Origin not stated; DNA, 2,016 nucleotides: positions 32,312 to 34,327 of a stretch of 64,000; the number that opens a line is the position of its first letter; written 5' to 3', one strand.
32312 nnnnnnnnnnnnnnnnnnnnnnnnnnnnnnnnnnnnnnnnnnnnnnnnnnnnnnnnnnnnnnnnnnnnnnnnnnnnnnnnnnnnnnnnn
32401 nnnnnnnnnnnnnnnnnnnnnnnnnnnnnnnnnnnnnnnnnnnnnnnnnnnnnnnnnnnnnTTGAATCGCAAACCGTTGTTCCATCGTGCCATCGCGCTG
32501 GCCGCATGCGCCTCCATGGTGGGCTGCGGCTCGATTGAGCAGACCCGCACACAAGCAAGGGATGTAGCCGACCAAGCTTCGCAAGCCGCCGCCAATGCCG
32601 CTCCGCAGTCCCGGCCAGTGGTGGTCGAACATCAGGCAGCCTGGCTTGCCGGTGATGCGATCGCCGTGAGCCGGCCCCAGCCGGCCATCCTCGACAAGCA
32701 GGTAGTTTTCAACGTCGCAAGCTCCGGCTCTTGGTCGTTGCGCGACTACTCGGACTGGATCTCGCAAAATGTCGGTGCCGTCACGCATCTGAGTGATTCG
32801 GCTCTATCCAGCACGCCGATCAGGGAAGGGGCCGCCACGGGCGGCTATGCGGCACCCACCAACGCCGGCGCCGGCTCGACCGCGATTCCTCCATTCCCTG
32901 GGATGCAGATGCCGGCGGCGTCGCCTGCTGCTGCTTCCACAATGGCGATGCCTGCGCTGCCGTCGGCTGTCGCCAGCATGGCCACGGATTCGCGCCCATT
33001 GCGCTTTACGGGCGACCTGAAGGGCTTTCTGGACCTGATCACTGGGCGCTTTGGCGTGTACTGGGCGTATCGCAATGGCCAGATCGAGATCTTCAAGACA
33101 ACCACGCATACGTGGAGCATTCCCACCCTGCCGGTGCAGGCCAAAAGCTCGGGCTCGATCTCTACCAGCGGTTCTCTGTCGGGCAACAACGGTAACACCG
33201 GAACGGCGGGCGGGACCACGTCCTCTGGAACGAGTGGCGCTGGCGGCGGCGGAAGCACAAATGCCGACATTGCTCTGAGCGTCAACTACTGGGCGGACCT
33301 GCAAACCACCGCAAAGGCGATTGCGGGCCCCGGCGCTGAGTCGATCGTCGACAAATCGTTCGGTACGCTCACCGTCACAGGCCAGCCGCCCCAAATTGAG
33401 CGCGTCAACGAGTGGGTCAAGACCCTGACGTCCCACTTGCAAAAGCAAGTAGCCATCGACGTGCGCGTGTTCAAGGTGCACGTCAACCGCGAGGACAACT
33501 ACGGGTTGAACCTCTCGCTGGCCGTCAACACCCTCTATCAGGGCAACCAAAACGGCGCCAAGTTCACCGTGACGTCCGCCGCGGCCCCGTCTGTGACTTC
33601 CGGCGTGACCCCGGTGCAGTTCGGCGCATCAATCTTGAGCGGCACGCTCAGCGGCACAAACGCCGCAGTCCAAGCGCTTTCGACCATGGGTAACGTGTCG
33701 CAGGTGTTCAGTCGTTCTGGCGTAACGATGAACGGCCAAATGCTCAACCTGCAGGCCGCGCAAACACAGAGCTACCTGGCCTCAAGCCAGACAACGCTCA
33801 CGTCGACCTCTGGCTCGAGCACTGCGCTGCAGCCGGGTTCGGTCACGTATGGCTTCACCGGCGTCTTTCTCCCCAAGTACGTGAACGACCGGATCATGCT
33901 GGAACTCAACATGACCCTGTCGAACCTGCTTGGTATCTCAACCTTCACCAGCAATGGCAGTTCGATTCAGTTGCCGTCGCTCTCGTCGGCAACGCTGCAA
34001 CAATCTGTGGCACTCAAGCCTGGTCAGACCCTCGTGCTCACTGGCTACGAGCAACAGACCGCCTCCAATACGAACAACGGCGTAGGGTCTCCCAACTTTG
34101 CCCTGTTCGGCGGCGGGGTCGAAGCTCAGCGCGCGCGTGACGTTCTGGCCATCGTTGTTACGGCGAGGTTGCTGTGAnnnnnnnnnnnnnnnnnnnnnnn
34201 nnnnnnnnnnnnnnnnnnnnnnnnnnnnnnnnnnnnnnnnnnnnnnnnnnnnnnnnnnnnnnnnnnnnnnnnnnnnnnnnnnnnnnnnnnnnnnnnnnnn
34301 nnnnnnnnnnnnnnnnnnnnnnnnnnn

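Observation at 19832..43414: Trb-type T4SS operon fused head-to-tail with a type IVb thin-pilus (PilL-N-O-P-Q-R-S-T-V-like) cluster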

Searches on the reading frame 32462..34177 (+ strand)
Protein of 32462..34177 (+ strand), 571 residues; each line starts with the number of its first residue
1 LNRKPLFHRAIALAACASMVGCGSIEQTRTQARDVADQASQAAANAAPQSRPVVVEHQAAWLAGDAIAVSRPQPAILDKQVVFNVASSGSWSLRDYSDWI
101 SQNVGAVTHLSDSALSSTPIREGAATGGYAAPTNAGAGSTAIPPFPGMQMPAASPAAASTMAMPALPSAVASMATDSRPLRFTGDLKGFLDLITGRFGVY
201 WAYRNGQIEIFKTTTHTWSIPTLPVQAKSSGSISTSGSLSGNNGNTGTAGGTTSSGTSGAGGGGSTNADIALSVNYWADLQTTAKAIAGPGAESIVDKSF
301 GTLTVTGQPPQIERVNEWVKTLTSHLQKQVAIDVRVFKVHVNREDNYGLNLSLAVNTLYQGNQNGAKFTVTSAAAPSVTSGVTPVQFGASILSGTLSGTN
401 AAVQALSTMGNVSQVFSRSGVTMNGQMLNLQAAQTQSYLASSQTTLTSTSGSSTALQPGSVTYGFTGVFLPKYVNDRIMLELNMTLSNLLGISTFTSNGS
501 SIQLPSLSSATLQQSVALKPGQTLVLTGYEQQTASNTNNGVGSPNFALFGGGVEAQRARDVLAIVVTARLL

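Call 4: search_protein_families(library=pfam, proteins=[window:32462-34177:+], max_evalue=0.01)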
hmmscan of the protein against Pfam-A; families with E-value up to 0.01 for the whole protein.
window:32462-34177:+ (571 aa): 2 families
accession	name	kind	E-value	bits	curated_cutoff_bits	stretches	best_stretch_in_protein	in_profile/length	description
PF00263.26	Secretin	-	2e-09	37.7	27.5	1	405-541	1-134/169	Bacterial type II and III secretion system protein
PF07655.18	Secretin_N_2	-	1.2e-05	26.2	23.4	1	215-296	1-85/91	Secretin N-terminal domain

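Call 9: search_dna_similar(query=window:32462-34177:+, collection=plasmids, mode=protein, max_rows=30)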
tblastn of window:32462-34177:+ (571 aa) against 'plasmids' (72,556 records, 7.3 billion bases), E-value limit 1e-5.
Records with a match: 2818; places in all: 2847; records where one place covers at least 80% of the query: 51.
Best place of each record, by identity: <60% 2818.
By first word of the organism name: Escherichia 1710; Salmonella 519; Shigella 139; Serratia 97; Klebsiella 74; Burkholderia 40; Pseudomonas 36; Yersinia 32; Citrobacter 22; Xanthomonas 16; and 45 more.
By predicted mobility (MOB-suite, as given by PLSDB): conjugative 2463; non-mobilizable 202; mobilizable 153.
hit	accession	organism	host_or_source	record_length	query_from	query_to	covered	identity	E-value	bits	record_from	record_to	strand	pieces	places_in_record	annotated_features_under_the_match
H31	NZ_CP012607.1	Ralstonia insidiosa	fresh-cut produce processing plant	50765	4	571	99%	41.9%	7e-92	316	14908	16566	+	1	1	hypothetical protein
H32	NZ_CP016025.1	Ralstonia insidiosa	cell culture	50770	4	571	99%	41.9%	7e-92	316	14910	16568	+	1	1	hypothetical protein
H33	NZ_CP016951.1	Cupriavidus taiwanensis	Mimosa,single cell,nodules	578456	8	571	99%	41.8%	8e-95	325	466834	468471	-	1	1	type IV secretion protein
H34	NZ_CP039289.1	Cupriavidus necator H16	single cell,sludge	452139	1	571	100%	41.1%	6e-90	310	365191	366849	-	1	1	secretin N-terminal domain-containing protein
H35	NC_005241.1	Cupriavidus necator H16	-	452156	1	571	100%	41.1%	6e-90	310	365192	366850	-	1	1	secretin N-terminal domain-containing protein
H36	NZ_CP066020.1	Cupriavidus necator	-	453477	1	571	100%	41.1%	6e-90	310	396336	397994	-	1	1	secretin N-terminal domain-containing protein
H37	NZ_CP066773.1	Ralstonia pickettii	Homo sapiens,single cell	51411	4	571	99%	40.7%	6e-93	319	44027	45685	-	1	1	pilus assembly protein PilN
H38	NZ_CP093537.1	Ralstonia pseudosolanacearum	cell culture,pepper stem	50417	4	571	99%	40.5%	9e-91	313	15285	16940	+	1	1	pilus assembly protein PilN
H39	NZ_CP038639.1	Cupriavidus oxalaticus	whole organism,sewage sludge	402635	57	571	90%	42.4%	2e-92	318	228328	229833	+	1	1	secretin N-terminal domain-containing protein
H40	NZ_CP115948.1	Ralstonia solanacearum MolK2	Musa sp.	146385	57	571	90%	42.3%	3e-87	302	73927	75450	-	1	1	hypothetical protein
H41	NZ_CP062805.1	Cupriavidus basilensis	Cell culture,Sediment of a freshwater ...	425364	57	571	90%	42.2%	1e-92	318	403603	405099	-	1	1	pilus assembly protein PilN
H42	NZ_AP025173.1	Cupriavidus sp. P-10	-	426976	57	571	90%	42.2%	1e-92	318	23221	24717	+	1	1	pilus assembly protein PilN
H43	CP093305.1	Ralstonia insidiosa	-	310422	57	571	90%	42.1%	3e-87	303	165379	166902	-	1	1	pilus assembly protein PilN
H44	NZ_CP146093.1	Ralstonia sp. RRA.1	pure culture,Cupriavidus necator ...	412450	57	571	90%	42.1%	3e-87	303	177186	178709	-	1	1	pilus assembly protein PilN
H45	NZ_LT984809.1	Cupriavidus taiwanensis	-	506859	57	571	90%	41.9%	2e-89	308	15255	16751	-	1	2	pilus assembly protein PilN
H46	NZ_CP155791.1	Burkholderia cenocepacia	Sputum,sputum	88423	54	571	82%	46.0%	2e-78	365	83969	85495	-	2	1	pilus assembly protein PilN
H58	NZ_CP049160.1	Caballeronia sp. SBC1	whole organism,soil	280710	54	571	91%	37.3%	6e-74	264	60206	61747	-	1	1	pilus assembly protein PilN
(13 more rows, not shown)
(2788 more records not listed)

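Call 10: get_annotated_region(hit=H31, flank=16000)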
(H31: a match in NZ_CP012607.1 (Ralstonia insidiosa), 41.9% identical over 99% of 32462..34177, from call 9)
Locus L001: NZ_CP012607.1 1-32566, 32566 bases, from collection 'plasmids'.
description: Ralstonia insidiosa strain FC1138 plasmid unnamed, complete sequence
organism: Ralstonia insidiosa (NCBI taxid 190721)
taxonomy: Bacteria; Pseudomonadota; Betaproteobacteria; Burkholderiales; Burkholderiaceae; Ralstonia; Ralstonia insidiosa
host: -; source: fresh-cut produce processing plant; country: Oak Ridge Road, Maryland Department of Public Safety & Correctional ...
typing (MOB-suite, as given by PLSDB): non-mobilizable; replicon rep_cluster_1705; mating-pair formation MPF_T
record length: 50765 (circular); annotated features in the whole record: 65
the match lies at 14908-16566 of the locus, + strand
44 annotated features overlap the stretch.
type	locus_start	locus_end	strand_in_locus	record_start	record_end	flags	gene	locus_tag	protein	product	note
CDS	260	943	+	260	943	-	-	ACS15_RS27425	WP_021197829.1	hypothetical protein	-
CDS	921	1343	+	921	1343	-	-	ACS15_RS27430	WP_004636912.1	hypothetical protein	-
CDS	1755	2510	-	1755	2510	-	-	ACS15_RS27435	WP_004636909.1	replication initiation protein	GO:0006270 - DNA replication initiation [Evidence IEA]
CDS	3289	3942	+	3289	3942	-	-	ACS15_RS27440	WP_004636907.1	hypothetical protein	-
CDS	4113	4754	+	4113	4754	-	-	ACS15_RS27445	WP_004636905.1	division plane positioning ATPase MipZ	-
CDS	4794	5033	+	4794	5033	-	-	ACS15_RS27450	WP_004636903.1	plasmid partition protein ParG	-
CDS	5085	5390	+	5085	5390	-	-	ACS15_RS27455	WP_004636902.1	hypothetical protein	-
CDS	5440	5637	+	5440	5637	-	-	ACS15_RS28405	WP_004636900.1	hypothetical protein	-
CDS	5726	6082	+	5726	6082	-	-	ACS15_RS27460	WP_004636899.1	hypothetical protein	-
CDS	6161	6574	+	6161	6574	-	-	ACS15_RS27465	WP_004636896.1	hypothetical protein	-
CDS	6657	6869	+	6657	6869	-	-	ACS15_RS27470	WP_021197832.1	hypothetical protein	-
CDS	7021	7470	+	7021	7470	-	-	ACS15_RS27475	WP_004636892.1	hypothetical protein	-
CDS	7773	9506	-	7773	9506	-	-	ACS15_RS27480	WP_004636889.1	phage integrase family protein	-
CDS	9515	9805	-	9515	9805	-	-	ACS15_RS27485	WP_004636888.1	hypothetical protein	-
CDS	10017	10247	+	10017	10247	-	-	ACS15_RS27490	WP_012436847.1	hypothetical protein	-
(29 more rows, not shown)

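Call 11: get_annotated_region(hit=H34, flank=18000)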
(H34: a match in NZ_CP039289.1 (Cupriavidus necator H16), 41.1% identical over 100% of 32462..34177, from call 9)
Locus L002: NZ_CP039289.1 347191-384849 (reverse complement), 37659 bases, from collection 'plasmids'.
description: Cupriavidus necator H16 plasmid pHG1, complete sequence
organism: Cupriavidus necator H16 (NCBI taxid 381666)
taxonomy: Bacteria; Pseudomonadota; Betaproteobacteria; Burkholderiales; Burkholderiaceae; Cupriavidus; Cupriavidus necator; Cupriavidus necator H16
host: -; source: single cell,sludge; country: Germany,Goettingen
typing (MOB-suite, as given by PLSDB): conjugative; replicon rep_cluster_120; relaxase MOBH,MOBP; mating-pair formation MPF_T
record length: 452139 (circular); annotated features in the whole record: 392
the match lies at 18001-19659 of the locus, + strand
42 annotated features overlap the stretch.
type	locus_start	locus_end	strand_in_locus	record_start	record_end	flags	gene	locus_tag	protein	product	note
CDS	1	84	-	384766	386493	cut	-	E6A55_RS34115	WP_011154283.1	ATP-dependent helicase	-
CDS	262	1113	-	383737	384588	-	-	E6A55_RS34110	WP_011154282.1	hypothetical protein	-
CDS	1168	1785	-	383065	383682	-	-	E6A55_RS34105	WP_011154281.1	DUF4400 domain-containing protein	-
CDS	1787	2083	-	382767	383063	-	-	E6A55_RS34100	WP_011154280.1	hypothetical protein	-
CDS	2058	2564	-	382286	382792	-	-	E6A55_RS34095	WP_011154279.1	hypothetical protein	-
CDS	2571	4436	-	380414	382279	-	traD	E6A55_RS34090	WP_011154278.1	conjugative transfer system coupling protein TraD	GO:0015074 - DNA integration [Evidence IEA]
CDS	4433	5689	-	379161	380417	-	-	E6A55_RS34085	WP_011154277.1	TraI domain-containing protein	-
CDS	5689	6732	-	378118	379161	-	-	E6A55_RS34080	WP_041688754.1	type IV secretion system protein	-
CDS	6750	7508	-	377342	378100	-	-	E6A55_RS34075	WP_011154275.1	conjugal transfer protein TrbJ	-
CDS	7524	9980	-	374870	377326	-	-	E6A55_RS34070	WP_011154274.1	VirB4 family type IV secretion system protein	-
CDS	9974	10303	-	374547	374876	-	-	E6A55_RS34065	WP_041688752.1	conjugal transfer protein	-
CDS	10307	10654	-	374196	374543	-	-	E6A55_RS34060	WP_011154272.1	TrbC/VirB2 family protein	-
CDS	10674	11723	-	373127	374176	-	-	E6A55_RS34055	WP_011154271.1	ATPase, T2SS/T4P/T4SS family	-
CDS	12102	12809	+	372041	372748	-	-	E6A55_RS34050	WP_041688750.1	VirB8/TrbF family protein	-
CDS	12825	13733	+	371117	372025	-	-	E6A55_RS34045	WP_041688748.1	TrbG/VirB9 family P-type conjugative transfer protein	-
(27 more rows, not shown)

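Call 16: search_protein_families(library=ncbifam, proteins=[window:32462-34177:+], max_evalue=0.01)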
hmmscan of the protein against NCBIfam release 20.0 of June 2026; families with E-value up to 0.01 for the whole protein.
window:32462-34177:+ (571 aa): 6 families
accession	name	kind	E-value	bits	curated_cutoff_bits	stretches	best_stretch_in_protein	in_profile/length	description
TIGR02520.1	pilus_B_mal_scr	equivalog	1.6e-80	271.1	287.65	1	55-567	2-510/513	PilN family type IVB pilus formation outer membrane protein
TIGR02519.1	pilus_MshL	equivalog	5.6e-24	84.6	250.2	1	295-541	2-256/290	pilus (MSHA type) biogenesis protein MshL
TIGR02515.1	IV_pilus_PilQ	subfamily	6.1e-07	28.8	284.35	1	286-538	129-390/428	type IV pilus secretin PilQ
TIGR02516.1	type_III_yscC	equivalog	2.2e-06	26.5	238.45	1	302-541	209-427/463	type III secretion system outer membrane ring subunit SctC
TIGR02517.1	type_II_gspD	equivalog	0.00035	19.2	351.35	1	239-541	272-556/600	type II secretion system secretin GspD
NF042912.1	Amuc_1098_fam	equivalog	0.0056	14.7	750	1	291-401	424-538/805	Amuc_1098 family type IV pilus outer membrane protein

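Call 49: search_protein_families(library=pfam, proteins=[L002:15761-17029:+, L002:17489-17992:+], max_evalue=0.01)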
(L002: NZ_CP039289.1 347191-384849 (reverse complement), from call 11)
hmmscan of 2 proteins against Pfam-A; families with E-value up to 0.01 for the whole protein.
L002:15761-17029:+ (422 aa): 1 family
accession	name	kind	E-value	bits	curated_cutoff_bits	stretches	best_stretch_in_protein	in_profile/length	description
PF03524.21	CagX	-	0.0015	18.8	34.2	0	20-54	111-145/198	Conjugal transfer protein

L002:17489-17992:+ (167 aa): 1 family
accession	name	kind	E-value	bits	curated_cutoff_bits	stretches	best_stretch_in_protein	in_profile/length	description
PF10671.14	TcpQ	-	1.5e-23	83.1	27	1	85-162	2-79/80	Toxin co-regulated pilus biosynthesis protein Q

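Call 50: get_annotated_region(hit=H46, flank=13000)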
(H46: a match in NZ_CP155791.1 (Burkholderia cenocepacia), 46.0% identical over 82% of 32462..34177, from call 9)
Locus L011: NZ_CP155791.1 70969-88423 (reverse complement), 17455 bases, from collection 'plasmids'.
description: Burkholderia cenocepacia strain TY921 plasmid pTY921B, complete sequence
organism: Burkholderia cenocepacia (NCBI taxid 95486)
taxonomy: Bacteria; Pseudomonadota; Betaproteobacteria; Burkholderiales; Burkholderiaceae; Burkholderia; Burkholderia cenocepacia
host: -; source: Sputum,sputum; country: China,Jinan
typing (MOB-suite, as given by PLSDB): non-mobilizable; replicon rep_cluster_1449
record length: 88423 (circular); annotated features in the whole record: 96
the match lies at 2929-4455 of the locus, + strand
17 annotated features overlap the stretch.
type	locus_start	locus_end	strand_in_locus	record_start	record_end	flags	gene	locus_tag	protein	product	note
CDS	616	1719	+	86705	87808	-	-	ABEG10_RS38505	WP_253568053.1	TrbG/VirB9 family P-type conjugative transfer protein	-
CDS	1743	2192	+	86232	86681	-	-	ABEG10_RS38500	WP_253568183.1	lytic transglycosylase domain-containing protein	-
CDS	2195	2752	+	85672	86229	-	-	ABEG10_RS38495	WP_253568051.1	toxin co-regulated pilus biosynthesis Q family protein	-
CDS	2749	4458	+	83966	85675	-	-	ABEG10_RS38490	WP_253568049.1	pilus assembly protein PilN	-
CDS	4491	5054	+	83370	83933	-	pilP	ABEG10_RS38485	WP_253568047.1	type IV pilus biogenesis protein PilP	GO:0009297 - pilus assembly [Evidence IEA]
CDS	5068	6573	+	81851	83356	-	pilO2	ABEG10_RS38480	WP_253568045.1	type 4b pilus protein PilO2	-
CDS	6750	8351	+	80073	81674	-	-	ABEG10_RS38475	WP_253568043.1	ATPase, T2SS/T4P/T4SS family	-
CDS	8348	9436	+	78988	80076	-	-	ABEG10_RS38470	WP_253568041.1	type II secretion system F family protein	-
CDS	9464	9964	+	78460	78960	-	-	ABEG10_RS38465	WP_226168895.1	prepilin type IV pili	-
CDS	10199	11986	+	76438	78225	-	-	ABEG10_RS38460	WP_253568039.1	ATPase, T2SS/T4P/T4SS family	-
CDS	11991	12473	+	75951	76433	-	-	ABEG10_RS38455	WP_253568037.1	hypothetical protein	-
CDS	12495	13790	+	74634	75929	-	pilV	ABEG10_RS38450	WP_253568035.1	shufflon system plasmid conjugative transfer pilus tip adhesin PilV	-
CDS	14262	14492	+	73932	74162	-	-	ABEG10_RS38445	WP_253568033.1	hypothetical protein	-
CDS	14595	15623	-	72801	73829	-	-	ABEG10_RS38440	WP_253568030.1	CAP domain-containing protein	-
CDS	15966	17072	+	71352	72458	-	-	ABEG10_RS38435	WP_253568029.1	hypothetical protein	-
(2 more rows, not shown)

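Call 51: get_annotated_region(hit=H40, flank=13000)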
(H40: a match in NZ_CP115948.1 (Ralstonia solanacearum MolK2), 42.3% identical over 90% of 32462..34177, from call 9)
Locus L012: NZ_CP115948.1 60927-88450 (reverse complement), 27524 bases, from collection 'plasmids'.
description: Ralstonia solanacearum MolK2 plasmid pm01, complete sequence
organism: Ralstonia solanacearum MolK2 (NCBI taxid 564065)
taxonomy: Bacteria; Pseudomonadota; Betaproteobacteria; Burkholderiales; Burkholderiaceae; Ralstonia; Ralstonia solanacearum; Ralstonia solanacearum MolK2
host: -; source: Musa sp.; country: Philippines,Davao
typing (MOB-suite, as given by PLSDB): non-mobilizable; replicon rep_cluster_371; mating-pair formation MPF_F
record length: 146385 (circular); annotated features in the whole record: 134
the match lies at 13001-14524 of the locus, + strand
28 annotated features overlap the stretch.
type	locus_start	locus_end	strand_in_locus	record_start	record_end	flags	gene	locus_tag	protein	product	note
CDS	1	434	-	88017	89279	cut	-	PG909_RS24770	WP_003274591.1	TraI domain-containing protein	-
CDS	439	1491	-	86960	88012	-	-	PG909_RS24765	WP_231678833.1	type IV secretion system protein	GO:0030255 - protein secretion by the type IV secretion system [Evidence IEA]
CDS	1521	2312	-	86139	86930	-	-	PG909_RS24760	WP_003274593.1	hypothetical protein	-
CDS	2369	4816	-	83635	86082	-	-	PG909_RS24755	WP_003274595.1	VirB4 family type IV secretion system protein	-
CDS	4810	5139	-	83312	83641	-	-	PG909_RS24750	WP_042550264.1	VirB3 family type IV secretion system protein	-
CDS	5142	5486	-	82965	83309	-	-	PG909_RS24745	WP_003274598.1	hypothetical protein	-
CDS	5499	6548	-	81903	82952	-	-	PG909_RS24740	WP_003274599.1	ATPase, T2SS/T4P/T4SS family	-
CDS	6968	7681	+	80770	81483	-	-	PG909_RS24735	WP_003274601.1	type IV secretion system protein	-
CDS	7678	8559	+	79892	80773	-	-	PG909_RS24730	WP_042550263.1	TrbG/VirB9 family P-type conjugative transfer protein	-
CDS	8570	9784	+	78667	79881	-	-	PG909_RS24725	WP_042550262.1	TrbI/VirB10 family protein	-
CDS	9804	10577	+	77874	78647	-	-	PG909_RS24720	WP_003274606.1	hypothetical protein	-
CDS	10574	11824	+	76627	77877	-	-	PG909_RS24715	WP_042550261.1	TrbG/VirB9 family P-type conjugative transfer protein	-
CDS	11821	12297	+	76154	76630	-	-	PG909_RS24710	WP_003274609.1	lytic transglycosylase domain-containing protein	-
CDS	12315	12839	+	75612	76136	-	-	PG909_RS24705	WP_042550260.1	toxin co-regulated pilus biosynthesis Q family protein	-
CDS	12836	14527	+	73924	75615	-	-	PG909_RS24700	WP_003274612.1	hypothetical protein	-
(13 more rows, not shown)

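Call 52: get_annotated_region(hit=H58, flank=13000)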
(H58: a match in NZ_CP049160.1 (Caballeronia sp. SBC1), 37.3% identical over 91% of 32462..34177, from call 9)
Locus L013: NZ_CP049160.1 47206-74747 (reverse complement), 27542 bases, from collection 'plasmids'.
description: Caballeronia sp. SBC1 plasmid pSBC1_4, complete sequence
organism: Caballeronia sp. SBC1 (NCBI taxid 2705548)
taxonomy: Bacteria; Pseudomonadota; Betaproteobacteria; Burkholderiales; Burkholderiaceae; Caballeronia; Caballeronia sp. SBC1
host: -; source: whole organism,soil; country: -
typing (MOB-suite, as given by PLSDB): non-mobilizable
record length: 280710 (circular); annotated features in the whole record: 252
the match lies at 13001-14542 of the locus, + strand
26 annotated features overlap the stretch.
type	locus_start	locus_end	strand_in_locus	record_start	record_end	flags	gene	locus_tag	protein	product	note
CDS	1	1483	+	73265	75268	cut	-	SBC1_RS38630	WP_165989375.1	helix-turn-helix domain-containing protein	-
CDS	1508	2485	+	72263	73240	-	-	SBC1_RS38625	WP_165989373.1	ATP-binding protein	-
CDS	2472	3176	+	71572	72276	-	-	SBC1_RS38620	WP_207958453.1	hypothetical protein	-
CDS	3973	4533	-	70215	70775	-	-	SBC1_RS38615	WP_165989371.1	hypothetical protein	-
CDS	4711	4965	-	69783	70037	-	-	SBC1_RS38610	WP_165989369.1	hypothetical protein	-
CDS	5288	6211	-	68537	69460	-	-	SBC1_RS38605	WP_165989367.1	restriction endonuclease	GO:0009307 - DNA restriction-modification system [Evidence IEA]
CDS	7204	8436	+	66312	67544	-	-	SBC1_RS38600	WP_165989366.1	AAA family ATPase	-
CDS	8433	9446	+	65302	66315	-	-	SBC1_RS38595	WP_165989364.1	ParB N-terminal domain-containing protein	-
CDS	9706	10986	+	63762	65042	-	-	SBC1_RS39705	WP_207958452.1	Replication protein O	-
CDS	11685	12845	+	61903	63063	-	-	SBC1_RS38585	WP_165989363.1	OmpA family protein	-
CDS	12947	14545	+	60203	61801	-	-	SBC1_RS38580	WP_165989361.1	pilus assembly protein PilN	-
CDS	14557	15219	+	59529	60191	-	-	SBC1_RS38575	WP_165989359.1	hypothetical protein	-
CDS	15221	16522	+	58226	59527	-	pilO2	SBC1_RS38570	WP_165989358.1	type 4b pilus protein PilO2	-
CDS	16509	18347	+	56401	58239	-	-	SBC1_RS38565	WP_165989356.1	ATPase, T2SS/T4P/T4SS family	-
CDS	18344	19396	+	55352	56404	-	-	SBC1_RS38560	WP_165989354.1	type II secretion system F family protein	-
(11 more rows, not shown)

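Call 82: find_related_loci(query=A3, collection=metagenome_contigs, flank=10000)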
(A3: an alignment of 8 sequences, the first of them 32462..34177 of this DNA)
Query A3 (571 aa) in metagenome_contigs; peptide patterns used: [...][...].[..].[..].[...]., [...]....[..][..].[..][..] (x = any residue, [..] = any of these).
131 stretches matched a pattern; 19 encode a relative of the query (tblastn E <= 1e-3); 19 distinct loci.
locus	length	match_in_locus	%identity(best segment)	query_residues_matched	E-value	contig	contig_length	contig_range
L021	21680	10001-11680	51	18-571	5e-162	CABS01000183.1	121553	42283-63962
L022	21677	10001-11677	44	6-571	4e-133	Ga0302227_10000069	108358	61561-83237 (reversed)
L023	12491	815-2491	44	6-571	4e-133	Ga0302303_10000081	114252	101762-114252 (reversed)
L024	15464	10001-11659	44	4-571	6e-125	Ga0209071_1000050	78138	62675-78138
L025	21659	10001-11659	44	4-571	4e-124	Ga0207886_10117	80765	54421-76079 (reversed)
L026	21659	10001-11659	44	4-571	4e-124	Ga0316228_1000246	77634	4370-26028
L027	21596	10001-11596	44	21-571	4e-124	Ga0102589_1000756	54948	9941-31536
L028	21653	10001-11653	42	12-571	4e-118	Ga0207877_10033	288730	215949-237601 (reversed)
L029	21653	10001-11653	42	12-571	4e-118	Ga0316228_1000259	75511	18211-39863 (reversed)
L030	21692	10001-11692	39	10-571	5e-110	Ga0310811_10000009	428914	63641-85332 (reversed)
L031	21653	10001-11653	42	12-571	4e-118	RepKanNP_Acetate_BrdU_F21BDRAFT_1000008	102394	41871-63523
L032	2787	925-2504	44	4-571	5e-107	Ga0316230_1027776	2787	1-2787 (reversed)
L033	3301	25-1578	39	48-571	8e-103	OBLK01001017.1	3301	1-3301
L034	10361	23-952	54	274-571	2e-99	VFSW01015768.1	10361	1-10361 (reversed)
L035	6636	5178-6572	42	12-489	1e-95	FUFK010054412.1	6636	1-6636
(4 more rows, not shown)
